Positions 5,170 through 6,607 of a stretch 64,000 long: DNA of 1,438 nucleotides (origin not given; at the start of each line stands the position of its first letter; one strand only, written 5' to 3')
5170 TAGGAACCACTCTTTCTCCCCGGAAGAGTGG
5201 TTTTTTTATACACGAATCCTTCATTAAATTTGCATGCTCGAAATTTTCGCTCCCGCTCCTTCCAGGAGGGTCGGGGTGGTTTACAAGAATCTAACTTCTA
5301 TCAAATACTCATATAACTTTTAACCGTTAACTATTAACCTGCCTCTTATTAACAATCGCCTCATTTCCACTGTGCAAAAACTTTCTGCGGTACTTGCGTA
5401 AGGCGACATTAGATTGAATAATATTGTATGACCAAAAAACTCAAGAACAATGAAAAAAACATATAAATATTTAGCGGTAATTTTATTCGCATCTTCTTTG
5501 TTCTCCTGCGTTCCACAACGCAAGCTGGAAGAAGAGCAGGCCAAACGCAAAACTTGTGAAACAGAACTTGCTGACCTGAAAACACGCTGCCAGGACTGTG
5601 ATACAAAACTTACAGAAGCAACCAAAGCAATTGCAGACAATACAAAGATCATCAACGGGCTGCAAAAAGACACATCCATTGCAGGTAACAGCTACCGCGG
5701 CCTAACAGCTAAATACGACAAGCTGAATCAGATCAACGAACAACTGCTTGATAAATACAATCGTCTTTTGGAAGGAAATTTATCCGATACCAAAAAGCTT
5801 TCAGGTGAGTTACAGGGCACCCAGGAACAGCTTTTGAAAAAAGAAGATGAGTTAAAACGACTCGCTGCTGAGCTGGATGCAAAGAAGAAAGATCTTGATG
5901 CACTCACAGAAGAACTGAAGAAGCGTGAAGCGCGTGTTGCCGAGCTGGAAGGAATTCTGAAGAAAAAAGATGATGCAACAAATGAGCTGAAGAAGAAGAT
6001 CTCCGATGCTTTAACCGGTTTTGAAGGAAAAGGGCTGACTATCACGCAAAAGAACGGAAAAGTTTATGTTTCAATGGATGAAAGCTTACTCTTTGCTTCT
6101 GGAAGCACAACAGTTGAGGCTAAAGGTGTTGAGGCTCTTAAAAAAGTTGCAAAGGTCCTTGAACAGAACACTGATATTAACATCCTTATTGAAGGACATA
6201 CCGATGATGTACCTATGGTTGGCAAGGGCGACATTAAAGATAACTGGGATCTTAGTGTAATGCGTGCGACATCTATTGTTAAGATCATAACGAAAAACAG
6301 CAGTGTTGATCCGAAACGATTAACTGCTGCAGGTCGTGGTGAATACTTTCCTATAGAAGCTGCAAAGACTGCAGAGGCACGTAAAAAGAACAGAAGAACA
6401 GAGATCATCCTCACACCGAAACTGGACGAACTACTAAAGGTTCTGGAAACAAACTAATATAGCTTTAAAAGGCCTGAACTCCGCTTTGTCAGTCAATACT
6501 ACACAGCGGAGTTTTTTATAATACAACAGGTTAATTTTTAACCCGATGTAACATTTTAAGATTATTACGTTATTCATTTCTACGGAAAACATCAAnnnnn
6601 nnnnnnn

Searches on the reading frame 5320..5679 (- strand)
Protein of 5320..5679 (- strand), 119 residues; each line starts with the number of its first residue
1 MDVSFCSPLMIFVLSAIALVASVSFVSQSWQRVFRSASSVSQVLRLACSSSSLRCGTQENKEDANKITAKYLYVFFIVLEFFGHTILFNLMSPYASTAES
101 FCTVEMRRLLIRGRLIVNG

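Call 13: search_protein_families(library=pfam, proteins=[window:5320-5679:-], max_evalue=0.1)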
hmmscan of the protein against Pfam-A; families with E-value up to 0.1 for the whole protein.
window:5320-5679:- (119 aa): 1 family
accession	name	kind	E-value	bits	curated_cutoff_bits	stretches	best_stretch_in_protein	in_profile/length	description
PF09788.14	Tmemb_55A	-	0.035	13.7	30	1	23-91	178-245/248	Transmembrane protein 55A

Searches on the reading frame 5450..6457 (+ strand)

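Call 8: search_protein_families(library=pfam, proteins=[window:5450-6457:+], max_evalue=0.01)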
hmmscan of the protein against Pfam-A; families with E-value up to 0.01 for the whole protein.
window:5450-6457:+ (335 aa): 5 families
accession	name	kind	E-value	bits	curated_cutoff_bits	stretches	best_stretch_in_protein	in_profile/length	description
PF00691.25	OmpA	-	1e-18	67.9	27.2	1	214-315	1-98/98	OmpA family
PF13166.12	AAA_13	-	0.0005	19.3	36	1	29-206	312-486/713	AAA domain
PF05557.18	MAD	-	0.00054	18.9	30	1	24-186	61-222/661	Mitotic checkpoint protein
PF10174.14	Cast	-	0.0016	17.2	29.1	1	34-180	418-560/766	RIM-binding protein of the cytomatrix active zone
PF08614.16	ATG16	-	0.003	18.2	33.7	0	24-103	109-188/200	Autophagy protein 16 (ATG16)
